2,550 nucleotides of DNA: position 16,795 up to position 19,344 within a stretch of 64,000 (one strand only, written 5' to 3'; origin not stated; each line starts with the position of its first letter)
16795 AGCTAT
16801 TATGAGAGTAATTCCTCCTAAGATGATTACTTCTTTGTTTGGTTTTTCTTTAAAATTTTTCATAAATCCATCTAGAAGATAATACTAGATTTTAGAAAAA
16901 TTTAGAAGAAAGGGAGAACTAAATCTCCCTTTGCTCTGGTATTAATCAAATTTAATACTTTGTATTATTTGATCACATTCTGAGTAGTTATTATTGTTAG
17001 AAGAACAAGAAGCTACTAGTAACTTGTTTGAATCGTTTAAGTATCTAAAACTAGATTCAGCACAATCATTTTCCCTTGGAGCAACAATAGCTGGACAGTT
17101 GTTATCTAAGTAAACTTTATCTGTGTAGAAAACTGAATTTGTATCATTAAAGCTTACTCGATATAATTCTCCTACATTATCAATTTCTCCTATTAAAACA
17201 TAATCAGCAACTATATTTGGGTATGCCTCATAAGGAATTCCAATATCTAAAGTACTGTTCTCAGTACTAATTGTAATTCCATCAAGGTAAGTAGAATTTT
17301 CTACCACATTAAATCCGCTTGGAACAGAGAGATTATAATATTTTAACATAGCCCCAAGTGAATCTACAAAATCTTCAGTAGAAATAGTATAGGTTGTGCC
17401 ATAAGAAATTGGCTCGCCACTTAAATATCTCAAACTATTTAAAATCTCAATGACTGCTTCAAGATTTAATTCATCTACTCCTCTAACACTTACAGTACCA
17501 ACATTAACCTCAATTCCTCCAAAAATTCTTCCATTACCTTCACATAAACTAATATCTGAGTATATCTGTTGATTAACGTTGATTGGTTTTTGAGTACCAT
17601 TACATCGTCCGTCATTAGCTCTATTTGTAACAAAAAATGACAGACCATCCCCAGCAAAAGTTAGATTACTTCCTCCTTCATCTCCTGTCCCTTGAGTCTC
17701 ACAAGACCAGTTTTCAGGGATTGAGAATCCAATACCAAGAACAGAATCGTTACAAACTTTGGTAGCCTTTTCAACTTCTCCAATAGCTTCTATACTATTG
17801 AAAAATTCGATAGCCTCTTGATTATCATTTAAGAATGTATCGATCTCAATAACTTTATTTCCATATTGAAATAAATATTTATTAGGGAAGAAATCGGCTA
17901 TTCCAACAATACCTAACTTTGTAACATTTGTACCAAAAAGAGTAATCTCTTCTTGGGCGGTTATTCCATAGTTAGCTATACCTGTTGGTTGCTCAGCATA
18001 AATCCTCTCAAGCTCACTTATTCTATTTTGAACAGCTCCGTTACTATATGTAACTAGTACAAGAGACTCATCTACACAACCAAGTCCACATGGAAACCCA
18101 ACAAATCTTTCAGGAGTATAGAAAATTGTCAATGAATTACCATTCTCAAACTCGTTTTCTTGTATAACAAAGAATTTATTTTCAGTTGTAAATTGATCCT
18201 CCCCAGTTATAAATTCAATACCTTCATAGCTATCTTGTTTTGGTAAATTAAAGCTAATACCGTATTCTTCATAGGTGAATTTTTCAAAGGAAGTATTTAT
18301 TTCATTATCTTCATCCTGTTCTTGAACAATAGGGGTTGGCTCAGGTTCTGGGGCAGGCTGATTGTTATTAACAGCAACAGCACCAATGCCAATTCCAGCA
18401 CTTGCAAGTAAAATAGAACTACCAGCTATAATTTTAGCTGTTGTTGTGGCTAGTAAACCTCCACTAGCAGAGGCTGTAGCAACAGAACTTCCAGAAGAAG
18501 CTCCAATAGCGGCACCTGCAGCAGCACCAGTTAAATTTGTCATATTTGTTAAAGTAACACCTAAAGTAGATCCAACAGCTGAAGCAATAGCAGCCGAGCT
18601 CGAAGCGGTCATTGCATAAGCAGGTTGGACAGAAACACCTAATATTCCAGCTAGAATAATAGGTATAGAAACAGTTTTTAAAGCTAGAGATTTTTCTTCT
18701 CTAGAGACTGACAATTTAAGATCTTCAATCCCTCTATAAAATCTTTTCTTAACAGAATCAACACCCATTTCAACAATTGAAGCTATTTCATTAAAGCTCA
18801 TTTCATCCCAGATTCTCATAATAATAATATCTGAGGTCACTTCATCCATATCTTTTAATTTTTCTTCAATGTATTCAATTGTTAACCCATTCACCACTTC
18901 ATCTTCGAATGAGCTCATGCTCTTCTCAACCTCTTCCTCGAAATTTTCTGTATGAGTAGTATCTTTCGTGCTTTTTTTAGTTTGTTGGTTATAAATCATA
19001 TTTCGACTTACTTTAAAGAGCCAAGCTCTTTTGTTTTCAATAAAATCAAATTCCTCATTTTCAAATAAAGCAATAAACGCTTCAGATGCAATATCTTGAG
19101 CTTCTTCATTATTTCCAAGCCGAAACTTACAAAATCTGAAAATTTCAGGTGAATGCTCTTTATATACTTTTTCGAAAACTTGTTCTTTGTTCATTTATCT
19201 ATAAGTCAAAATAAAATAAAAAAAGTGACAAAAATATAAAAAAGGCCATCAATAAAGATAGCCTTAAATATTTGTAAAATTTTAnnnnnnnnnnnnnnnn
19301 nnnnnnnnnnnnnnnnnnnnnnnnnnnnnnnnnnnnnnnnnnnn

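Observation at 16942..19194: ECF sigma factor fused through TM / low-complexity segment(s) to a large C-terminal domain (sigma/anti-sigma-like single polypeptide)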

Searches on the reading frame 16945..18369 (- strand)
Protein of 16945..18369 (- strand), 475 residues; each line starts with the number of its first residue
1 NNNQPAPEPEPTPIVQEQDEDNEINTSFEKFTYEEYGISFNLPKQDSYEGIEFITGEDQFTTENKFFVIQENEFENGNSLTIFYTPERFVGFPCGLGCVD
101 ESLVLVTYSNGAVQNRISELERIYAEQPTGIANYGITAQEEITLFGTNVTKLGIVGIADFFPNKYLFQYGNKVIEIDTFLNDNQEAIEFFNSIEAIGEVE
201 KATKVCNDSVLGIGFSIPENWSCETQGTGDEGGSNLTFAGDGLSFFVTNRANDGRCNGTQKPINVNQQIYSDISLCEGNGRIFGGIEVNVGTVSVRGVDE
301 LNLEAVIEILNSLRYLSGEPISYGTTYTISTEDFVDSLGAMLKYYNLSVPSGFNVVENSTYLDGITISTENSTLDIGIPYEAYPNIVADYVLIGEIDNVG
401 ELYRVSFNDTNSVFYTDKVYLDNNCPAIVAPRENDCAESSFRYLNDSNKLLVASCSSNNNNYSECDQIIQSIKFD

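Call 8: find_homologous_proteins(query=window:16945-18369:-, max_evalue=0.01)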
Query seq(475 aa) (475 aa): 3 proteins with E <= 0.01 among 8000 candidates.
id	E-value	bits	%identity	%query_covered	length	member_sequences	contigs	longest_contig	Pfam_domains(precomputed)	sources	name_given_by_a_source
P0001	0.0e+0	1060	100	100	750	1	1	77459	PF04542.21,PF08281.19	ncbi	-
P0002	2.7e-66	243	53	47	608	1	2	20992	PF04542.21,PF08281.19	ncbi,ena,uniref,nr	ncbi:sigma-70 family RNA polymerase sigma factor [Candidatus Dojkabacteria bacterium]|uniref:Sigma-7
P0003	6.3e-54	202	49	42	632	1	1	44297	PF04542.21,PF08281.19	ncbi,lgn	-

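Call 13: find_encoding_contigs(protein=P0002, flank=8000, max_places=3)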
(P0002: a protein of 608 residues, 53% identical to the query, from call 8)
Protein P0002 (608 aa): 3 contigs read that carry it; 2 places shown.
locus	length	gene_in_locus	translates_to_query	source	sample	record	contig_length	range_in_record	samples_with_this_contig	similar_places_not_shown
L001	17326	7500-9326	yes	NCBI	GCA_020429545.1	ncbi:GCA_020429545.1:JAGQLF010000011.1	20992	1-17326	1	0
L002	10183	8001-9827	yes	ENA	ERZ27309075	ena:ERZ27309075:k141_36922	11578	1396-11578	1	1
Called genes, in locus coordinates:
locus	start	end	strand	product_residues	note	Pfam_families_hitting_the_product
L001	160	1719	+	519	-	PF00009:GTP_EFTU, PF00071:Ras (weak), PF01926:MMR_HSR1, PF02421:FeoB_N (weak), PF22042:EF-G_D2, PF11987:IF-2, PF03144:GTP_EFTU_D2 (weak)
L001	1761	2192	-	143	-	-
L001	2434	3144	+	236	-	-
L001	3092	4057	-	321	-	PF01946:Thi4 (faint), PF13434:Lys_Orn_oxgnase (faint), PF00890:FAD_binding_2 (faint), PF01134:GIDA (faint), PF01266:DAO (faint), PF07992:Pyr_redox_2, PF13738:Pyr_redox_3, PF00070:Pyr_redox, +2 more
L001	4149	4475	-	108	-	PF00085:Thioredoxin, PF13098:Thioredoxin_2, PF13905:Thioredoxin_8 (faint)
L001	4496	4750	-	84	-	PF02583:Trns_repr_metal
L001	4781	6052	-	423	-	PF07690:MFS_1, PF03092:BT1 (weak), PF07690:MFS_1 (weak)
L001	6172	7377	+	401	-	PF05375:Pacifastin_I (faint)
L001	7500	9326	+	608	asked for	PF04542:Sigma70_r2, PF08281:Sigma70_r4_2 (weak)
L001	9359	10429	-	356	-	PF01300:Sua5_yciO_yrdC, PF02367:TsaE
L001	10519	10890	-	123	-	-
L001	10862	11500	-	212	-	PF07690:MFS_1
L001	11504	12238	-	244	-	PF02683:DsbD_TM (weak)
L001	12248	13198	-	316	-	PF00085:Thioredoxin, PF13098:Thioredoxin_2 (weak)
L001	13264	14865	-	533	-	PF01588:tRNA_bind, PF00579:tRNA-synt_1b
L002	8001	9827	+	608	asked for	PF04542:Sigma70_r2, PF08281:Sigma70_r4_2 (weak)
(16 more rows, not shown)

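Call 14: find_encoding_contigs(protein=P0003, flank=8000, max_places=3)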
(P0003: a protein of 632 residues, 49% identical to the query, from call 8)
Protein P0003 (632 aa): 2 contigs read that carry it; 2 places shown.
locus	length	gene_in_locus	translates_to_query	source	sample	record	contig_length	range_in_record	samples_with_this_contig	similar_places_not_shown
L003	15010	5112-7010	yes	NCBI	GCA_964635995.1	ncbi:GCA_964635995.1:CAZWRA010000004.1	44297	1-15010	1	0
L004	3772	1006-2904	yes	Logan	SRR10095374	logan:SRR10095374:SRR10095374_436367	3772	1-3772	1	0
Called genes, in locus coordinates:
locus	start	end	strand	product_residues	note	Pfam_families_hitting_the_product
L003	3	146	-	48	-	?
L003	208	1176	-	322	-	PF13434:Lys_Orn_oxgnase (faint), PF00890:FAD_binding_2 (faint), PF01134:GIDA (faint), PF03486:HI0933_like (faint), PF07992:Pyr_redox_2, PF13738:Pyr_redox_3, PF00070:Pyr_redox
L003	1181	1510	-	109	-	PF00085:Thioredoxin, PF13098:Thioredoxin_2, PF13905:Thioredoxin_8 (faint)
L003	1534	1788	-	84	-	PF02583:Trns_repr_metal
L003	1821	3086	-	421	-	PF07690:MFS_1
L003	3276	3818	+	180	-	-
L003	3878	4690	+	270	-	PF00093:VWC (weak), PF23334:VWC2L_2nd (faint)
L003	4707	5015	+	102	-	PF00093:VWC (weak), PF23334:VWC2L_2nd (weak)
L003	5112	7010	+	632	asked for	PF04542:Sigma70_r2, PF08281:Sigma70_r4_2 (weak)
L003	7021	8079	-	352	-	PF01300:Sua5_yciO_yrdC, PF02367:TsaE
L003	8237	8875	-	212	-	PF01070:FMN_dh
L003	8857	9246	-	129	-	-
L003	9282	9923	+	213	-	PF00149:Metallophos, PF12850:Metallophos_2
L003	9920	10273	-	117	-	-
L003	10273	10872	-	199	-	PF07690:MFS_1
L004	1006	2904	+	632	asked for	PF04542:Sigma70_r2, PF08281:Sigma70_r4_2 (weak)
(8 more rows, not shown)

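Call 29: search_solved_structures(query=A1, max_evalue=0.01, show_alignments=1)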
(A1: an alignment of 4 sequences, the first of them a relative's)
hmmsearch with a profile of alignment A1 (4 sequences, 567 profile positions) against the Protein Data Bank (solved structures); distinct sequences matched with E-value up to 0.01: 16.
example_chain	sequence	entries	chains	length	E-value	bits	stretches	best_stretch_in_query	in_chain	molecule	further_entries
5wuq_A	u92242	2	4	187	4.8e-16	62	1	7-161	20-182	ECF RNA polymerase sigma factor SigW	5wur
6dv9_F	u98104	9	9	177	4.4e-10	42.3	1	6-162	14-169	ECF RNA polymerase sigma factor SigL | RNA polymerase sigma factor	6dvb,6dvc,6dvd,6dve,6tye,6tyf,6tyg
6in7_B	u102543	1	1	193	3.8e-07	32.6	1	27-157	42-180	RNA polymerase sigma-H factor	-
8z6g_B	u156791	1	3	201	4.2e-07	32.5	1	27-157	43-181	RNA polymerase sigma factor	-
5zx2_F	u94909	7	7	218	7.3e-07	31.7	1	26-162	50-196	ECF RNA polymerase sigma factor SigH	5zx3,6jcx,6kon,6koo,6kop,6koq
6dxo_A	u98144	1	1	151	1.4e-06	30.8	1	4-74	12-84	RNA polymerase ECF-subfamily sigma factor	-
1or7_A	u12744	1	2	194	1.2e-05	27.6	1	30-163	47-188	RNA polymerase sigma-E factor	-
6jbq_F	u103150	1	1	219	1.8e-05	27.1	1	30-163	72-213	ECF RNA polymerase sigma-E factor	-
5uxx_A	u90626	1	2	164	4.2e-05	25.9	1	28-160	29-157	RNA polymerase sigma factor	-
6jhe_A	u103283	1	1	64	0.00018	23.8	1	109-162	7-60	ECF RNA polymerase sigma factor SigW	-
4cxf_A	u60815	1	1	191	0.00028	23.2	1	30-160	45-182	RNA POLYMERASE SIGMA FACTOR CNRH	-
9m9d_F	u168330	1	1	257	0.00084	21.6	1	8-159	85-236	ECF RNA polymerase sigma factor SigE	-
9m9e_F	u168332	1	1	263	0.0009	21.5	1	8-159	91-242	ECF RNA polymerase sigma factor SigE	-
9m98_F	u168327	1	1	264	0.00091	21.5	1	8-159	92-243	ECF RNA polymerase sigma factor SigE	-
1h3l_A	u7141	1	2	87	0.002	20.3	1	15-75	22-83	RNA POLYMERASE SIGMA FACTOR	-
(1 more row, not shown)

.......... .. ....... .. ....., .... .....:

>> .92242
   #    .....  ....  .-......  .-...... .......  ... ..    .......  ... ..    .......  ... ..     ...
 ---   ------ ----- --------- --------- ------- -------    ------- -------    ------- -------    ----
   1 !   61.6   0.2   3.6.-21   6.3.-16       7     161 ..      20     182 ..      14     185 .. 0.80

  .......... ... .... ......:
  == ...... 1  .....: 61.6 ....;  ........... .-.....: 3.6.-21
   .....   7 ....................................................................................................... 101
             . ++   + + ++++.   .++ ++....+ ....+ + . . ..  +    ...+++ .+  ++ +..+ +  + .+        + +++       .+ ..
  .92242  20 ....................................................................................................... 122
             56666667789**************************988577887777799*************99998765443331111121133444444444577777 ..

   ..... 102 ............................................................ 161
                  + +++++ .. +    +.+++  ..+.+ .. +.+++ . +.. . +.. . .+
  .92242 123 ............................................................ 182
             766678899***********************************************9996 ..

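Call 30: predict_structure(alignment_id=A1)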
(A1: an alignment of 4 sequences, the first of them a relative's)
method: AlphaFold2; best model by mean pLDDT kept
length: 750 residues; sequences in the alignment: 4
mean_pLDDT: 34.2   pTM: 0.21
mean pLDDT of the five models: 34.2, 33.7, 30.3, 30.3, 29.8
residues with pLDDT >= 90: 0; 70-90: 0; 50-70: 15; < 50: 735
segments of 3 or more residues with pLDDT < 50: 1-477, 484-489, 500-750
pLDDT, mean of each block of 10 residues (from residue 1): 42 43 38 44 43 36 34 28 27 27 31 34 35 32 32 35 30 31 29 30 33 34 35 26 28 32 30 28 27 28 37 35 34 31 35 34 27 28 35 38 32 36 35 27 28 32 32 41 50 52 38 38 39 36 34 36 36 35 34 31 32 34 34 43 42 36 29 34 31 34 34 35 36 38 35
secondary structure, 60 per line:
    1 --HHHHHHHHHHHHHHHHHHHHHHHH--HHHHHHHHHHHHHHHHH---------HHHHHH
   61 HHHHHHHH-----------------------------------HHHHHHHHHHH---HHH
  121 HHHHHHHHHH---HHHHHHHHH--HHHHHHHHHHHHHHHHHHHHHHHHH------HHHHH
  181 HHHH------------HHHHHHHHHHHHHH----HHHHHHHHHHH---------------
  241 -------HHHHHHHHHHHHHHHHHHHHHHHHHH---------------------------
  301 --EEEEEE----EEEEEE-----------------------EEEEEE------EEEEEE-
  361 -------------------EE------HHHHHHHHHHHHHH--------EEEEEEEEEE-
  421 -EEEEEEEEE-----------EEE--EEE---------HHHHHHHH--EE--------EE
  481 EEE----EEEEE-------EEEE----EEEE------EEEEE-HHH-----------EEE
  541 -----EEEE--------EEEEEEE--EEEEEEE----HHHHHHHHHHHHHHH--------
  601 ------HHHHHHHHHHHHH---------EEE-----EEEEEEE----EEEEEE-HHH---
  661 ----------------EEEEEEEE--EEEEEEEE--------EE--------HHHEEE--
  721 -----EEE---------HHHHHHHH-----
elements in order (helices of 4 or more, strands of 3 or more residues): H3-26 H29-45 H55-68 H104-114 H118-130 H134-142 H145-169 H176-184 H197-210 H215-225 H248-273 E303-308 E313-318 E342-347 E354-359 H388-401 E410-419 E422-430 E442-444 E447-449 H459-466 E479-483 E488-492 E500-503 E508-511 E518-522 E538-540 E546-549 E558-564 E567-573 H578-592 H607-619 E629-631 E637-643 E648-653 E677-684 E687-694 E716-718 E726-728 H738-745

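Call 31: search_protein_representatives(protein=window:16945-18342:-)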
Query: 466 residues. Proteins with E-value up to 0.001 (for the whole library): 3; up to 1e-10: 3; up to 1e-30: 2. The best 3 are listed.
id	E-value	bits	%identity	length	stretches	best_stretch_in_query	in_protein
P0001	0.0e+00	1036.7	100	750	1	1-466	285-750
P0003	1.9e-54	202.0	56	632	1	298-466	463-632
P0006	3.4e-24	102.3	30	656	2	7-188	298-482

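Call 68: find_encoding_contigs(protein=P0001, flank=500, max_places=3)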
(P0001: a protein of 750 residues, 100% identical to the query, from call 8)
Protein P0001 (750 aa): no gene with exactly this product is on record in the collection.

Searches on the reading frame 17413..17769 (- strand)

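Call 61: search_protein_families(library=pfam, proteins=[window:17413-17769:-], max_evalue=5)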
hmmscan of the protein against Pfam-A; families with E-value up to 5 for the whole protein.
seq(119 aa): 1 family
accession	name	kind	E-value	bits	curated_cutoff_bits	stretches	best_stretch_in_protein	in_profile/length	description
PF12438.13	DUF3679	-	0.15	12.3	22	1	82-109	14-41/56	Protein of unknown function (DUF3679)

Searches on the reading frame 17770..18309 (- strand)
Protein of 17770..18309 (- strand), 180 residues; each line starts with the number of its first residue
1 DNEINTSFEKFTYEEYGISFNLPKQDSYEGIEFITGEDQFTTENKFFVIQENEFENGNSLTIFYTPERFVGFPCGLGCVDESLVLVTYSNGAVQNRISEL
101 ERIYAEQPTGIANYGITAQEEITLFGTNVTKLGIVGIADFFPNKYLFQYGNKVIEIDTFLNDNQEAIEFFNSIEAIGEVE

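Call 61: search_protein_families(library=pfam, proteins=[window:17770-18309:-], max_evalue=5)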
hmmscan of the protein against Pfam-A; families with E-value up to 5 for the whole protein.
seq(180 aa): 1 family
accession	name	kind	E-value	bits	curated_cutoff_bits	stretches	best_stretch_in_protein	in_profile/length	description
PF18933.6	PsbP_2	-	0.028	14.8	27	1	7-173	43-178/184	PsbP-like protein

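Call 71: predict_structure(alignment_id=A3)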
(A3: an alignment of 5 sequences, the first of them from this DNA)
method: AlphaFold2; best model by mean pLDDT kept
length: 180 residues; sequences in the alignment: 5
mean_pLDDT: 37.9   pTM: 0.31
mean pLDDT of the five models: 37.9, 37.5, 35.2, 32.7, 32.7
residues with pLDDT >= 90: 0; 70-90: 0; 50-70: 18; < 50: 162
segments of 3 or more residues with pLDDT < 50: 1-6, 15-19, 21-47, 53-152, 158-180
pLDDT, mean of each block of 10 residues (from residue 1): 41 51 41 36 42 41 32 26 34 36 35 36 35 32 44 49 39 32
secondary structure, 60 per line:
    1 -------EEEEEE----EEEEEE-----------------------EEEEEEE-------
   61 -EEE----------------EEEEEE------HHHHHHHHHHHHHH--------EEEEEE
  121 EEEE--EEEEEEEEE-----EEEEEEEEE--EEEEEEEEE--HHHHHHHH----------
elements in order: E8-13 E18-23 E47-53 E62-64 E81-86 H93-106 E115-124 E127-135 E141-149 E152-160 H163-170

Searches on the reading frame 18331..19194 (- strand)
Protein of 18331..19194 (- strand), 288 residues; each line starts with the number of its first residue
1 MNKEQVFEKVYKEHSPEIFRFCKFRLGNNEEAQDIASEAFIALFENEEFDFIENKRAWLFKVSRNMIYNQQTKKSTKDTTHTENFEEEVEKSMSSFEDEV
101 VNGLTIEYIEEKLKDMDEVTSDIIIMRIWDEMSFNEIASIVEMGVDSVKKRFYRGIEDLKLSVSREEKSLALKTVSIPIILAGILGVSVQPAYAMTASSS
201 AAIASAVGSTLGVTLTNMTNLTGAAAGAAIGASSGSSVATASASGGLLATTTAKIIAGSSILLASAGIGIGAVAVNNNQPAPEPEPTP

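Call 10: find_homologous_proteins(query=window:18331-19194:-, max_evalue=0.001)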
Query seq(288 aa) (288 aa): 2 proteins with E <= 0.001 among 8000 candidates.
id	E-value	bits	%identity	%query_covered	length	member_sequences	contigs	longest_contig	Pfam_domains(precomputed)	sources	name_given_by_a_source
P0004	4.6e-93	329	55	99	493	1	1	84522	PF04542.21,PF08281.19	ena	-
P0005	2.1e-4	39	21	52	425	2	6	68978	PF04545.23,PF04542.21,PF08281.19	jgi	jgi:RNA polymerase sigma factor (sigma-70 family)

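Call 15: find_encoding_contigs(protein=P0004, flank=8000, max_places=3)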
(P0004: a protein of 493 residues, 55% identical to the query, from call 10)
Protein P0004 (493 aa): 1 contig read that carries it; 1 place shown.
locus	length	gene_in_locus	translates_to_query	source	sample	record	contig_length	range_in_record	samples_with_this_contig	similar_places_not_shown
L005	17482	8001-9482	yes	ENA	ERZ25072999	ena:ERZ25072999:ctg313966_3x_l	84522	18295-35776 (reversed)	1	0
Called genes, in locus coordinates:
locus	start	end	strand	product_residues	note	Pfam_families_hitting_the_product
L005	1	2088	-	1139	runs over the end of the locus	PF04563:RNA_pol_Rpb2_1 (faint), PF04561:RNA_pol_Rpb2_2, PF04565:RNA_pol_Rpb2_3, PF10385:RNA_pol_Rpb2_45, PF00562:RNA_pol_Rpb2_6, PF04560:RNA_pol_Rpb2_7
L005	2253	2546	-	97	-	-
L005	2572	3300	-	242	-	-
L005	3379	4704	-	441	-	PF01098:FTSW_RODA_SPOVE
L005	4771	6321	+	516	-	PF00009:GTP_EFTU, PF00071:Ras (weak), PF01926:MMR_HSR1, PF22042:EF-G_D2 (weak), PF11987:IF-2, PF03144:GTP_EFTU_D2 (weak)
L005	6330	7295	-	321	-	PF03486:HI0933_like (faint), PF07992:Pyr_redox_2, PF13738:Pyr_redox_3, PF00070:Pyr_redox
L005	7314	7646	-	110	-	PF00085:Thioredoxin, PF14595:Thioredoxin_9 (weak), PF13098:Thioredoxin_2, PF13905:Thioredoxin_8 (faint)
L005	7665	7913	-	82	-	PF02583:Trns_repr_metal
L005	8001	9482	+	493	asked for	PF04542:Sigma70_r2, PF08281:Sigma70_r4_2 (weak)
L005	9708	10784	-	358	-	PF01300:Sua5_yciO_yrdC, PF02367:TsaE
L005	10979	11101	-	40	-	-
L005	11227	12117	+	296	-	PF02661:Fic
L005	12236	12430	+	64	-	-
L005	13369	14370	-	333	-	PF01070:FMN_dh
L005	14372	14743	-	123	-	-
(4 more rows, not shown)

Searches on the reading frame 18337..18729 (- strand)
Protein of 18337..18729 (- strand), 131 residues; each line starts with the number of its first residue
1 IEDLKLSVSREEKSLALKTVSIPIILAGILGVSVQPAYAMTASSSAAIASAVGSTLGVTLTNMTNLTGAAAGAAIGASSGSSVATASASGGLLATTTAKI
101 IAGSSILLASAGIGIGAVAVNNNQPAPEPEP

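Call 78: find_related_loci(query=A4, collection=metagenome_contigs, flank=3500)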
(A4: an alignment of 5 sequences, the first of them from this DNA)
Query A4 (131 aa) in metagenome_contigs; peptide patterns used: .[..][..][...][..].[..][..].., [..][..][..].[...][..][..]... (x = any residue, [..] = any of these).
233 stretches matched a pattern, but none encodes a relative of the query by tblastn (E <= 1e-3).
